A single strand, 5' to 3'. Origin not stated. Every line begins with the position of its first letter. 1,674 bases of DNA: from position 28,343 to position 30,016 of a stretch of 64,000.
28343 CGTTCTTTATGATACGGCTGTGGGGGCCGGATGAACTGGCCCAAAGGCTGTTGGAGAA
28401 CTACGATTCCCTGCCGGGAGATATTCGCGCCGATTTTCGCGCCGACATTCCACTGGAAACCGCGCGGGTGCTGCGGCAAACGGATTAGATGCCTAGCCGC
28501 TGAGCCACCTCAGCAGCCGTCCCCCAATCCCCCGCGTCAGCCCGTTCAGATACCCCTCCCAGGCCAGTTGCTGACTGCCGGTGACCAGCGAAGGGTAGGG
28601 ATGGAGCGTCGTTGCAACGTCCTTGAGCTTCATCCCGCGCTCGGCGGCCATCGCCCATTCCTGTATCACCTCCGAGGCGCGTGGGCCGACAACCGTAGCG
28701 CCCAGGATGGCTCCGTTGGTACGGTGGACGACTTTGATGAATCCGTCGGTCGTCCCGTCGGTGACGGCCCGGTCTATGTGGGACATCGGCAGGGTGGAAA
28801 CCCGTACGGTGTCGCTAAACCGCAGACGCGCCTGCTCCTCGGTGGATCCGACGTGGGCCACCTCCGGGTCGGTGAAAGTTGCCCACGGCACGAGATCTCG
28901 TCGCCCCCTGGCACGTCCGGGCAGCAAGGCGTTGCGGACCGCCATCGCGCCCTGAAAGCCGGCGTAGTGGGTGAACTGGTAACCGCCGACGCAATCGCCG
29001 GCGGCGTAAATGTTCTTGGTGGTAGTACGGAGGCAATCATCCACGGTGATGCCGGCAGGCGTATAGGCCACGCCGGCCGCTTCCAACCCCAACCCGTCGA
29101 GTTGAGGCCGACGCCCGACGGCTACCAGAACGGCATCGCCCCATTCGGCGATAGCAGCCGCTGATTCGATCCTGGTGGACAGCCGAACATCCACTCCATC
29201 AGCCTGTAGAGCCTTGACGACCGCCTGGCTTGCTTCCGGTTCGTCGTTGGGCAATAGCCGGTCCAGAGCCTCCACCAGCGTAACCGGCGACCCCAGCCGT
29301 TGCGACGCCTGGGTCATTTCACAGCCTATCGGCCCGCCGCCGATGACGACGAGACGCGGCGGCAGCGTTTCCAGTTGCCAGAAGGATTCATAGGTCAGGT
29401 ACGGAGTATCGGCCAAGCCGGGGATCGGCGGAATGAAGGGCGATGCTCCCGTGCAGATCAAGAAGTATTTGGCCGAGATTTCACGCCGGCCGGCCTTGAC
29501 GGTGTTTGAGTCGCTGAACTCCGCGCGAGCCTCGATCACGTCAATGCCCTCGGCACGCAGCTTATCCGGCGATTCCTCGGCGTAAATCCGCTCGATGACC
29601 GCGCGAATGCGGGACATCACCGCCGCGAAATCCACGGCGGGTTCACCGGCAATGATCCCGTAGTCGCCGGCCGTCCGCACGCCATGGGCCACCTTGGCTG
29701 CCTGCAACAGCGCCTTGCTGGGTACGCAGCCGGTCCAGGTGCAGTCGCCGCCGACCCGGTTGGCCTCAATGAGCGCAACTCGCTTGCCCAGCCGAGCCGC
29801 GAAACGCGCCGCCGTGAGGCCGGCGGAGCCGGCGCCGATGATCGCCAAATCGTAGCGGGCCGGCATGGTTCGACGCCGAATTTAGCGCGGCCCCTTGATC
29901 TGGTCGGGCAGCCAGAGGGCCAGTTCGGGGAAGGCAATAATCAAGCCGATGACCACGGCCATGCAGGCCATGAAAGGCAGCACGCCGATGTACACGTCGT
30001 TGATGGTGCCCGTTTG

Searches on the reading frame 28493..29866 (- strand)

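Call 47: search_protein_families(library=pfam, proteins=[window:28493-29866:-], max_evalue=0.00001)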
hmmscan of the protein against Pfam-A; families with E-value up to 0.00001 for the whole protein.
window:28493-29866:- (457 aa): 13 families
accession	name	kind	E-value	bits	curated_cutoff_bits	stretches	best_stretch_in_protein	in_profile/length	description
PF07992.20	Pyr_redox_2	-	1e-61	209.3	26.1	1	5-306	1-291/291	Pyridine nucleotide-disulphide oxidoreductase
PF02852.28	Pyr_redox_dim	-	1.8e-28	99.3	25.3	1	326-428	1-103/110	Pyridine nucleotide-disulphide oxidoreductase, dimerisation domain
PF00070.33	Pyr_redox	-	7.5e-22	78.1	22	1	171-236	1-66/82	Pyridine nucleotide-disulphide oxidoreductase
PF01134.28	GIDA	-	7.6e-14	52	22.1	1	6-141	1-150/391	Glucose inhibited division protein A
PF00890.30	FAD_binding_2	-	3.1e-12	46.9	20.4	0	6-43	1-39/414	FAD binding domain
PF13450.12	NAD_binding_8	-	1.6e-09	38.3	21.9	1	9-43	1-36/68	NAD(P)-binding Rossmann-like domain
PF12831.13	FAD_oxidored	-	8.6e-09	35.6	27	1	6-62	1-59/416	FAD dependent oxidoreductase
PF01266.30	DAO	-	5.5e-08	33.2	27.9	1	6-44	1-40/353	FAD dependent oxidoreductase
PF05834.18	Lycopene_cycl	-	1.9e-07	30.9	23.4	0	6-140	1-140/380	Lycopene cyclase protein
PF03486.20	HI0933_like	-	7.3e-07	29.3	50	0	6-37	2-33/244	HI0933-like protein Rossmann domain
PF13738.12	Pyr_redox_3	-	1.9e-06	27.8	30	0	119-204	112-199/305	Pyridine nucleotide-disulphide oxidoreductase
PF01262.27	AlaDh_PNT_C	-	3.7e-06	26.9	23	0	7-36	31-60/214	Alanine dehydrogenase/PNT, C-terminal domain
PF01946.23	Thi4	-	4.5e-06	26.5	26.2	1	4-48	17-62/235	Thi4 family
